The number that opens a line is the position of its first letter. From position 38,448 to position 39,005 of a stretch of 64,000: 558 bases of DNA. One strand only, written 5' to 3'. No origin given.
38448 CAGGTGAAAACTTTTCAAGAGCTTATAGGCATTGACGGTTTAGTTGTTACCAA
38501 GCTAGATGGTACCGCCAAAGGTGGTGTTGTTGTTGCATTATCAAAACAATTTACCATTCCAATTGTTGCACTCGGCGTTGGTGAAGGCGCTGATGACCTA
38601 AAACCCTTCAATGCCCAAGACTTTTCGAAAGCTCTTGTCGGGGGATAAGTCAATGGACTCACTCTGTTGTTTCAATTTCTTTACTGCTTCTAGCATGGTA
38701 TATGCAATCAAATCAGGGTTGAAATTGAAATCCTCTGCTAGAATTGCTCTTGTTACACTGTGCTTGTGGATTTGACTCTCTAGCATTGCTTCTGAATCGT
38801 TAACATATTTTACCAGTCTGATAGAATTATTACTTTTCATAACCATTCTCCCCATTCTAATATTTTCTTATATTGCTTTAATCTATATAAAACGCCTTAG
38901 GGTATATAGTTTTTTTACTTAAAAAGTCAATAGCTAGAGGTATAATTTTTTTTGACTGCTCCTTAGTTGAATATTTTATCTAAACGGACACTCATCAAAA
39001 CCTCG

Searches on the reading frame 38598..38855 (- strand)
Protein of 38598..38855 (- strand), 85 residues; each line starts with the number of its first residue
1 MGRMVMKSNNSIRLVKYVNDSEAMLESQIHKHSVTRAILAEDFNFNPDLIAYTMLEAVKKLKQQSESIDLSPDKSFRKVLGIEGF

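Call 4: search_protein_families(library=pfam, proteins=[window:38598-38855:-])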
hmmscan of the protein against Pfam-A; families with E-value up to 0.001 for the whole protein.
window:38598-38855:- (85 aa): 0 families

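Call 5: search_protein_families(library=ncbifam, proteins=[window:38598-38855:-])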
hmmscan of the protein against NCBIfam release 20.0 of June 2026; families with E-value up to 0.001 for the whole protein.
window:38598-38855:- (85 aa): 0 families

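Call 21: find_encoding_contigs(protein=window:38598-38855:-, flank=4000, max_places=10)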
Protein window:38598-38855:- (85 aa): 24 contigs read that carry it; 5 places shown.
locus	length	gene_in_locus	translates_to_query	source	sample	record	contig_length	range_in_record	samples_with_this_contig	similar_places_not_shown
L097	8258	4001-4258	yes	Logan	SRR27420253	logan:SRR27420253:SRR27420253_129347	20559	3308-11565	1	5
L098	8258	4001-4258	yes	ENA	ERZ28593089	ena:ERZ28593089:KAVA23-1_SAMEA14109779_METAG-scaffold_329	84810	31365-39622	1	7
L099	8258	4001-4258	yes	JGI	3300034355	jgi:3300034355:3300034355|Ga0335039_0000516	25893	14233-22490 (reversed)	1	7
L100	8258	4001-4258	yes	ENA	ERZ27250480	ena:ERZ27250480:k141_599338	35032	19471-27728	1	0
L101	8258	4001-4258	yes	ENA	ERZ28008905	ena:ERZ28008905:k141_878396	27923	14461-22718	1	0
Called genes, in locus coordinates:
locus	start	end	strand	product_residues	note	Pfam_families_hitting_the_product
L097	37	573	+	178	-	-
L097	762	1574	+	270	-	PF01040:UbiA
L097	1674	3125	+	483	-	PF10423:AMNp_N, PF01048:PNP_UDP_1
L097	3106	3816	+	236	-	-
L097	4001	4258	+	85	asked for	-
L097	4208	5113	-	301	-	PF02881:SRP54_N, PF06414:Zeta_toxin (faint), PF13604:AAA_30, PF00448:SRP54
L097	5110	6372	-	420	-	PF00919:UPF0004, PF04055:Radical_SAM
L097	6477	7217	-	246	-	-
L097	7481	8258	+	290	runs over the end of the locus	-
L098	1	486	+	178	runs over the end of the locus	-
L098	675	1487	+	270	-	PF01040:UbiA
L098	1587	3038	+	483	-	PF10423:AMNp_N, PF01048:PNP_UDP_1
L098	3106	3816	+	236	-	-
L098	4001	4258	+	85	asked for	-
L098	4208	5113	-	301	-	PF02881:SRP54_N, PF06414:Zeta_toxin (faint), PF13604:AAA_30, PF00448:SRP54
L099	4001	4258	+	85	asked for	-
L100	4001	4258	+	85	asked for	-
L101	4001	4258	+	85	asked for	-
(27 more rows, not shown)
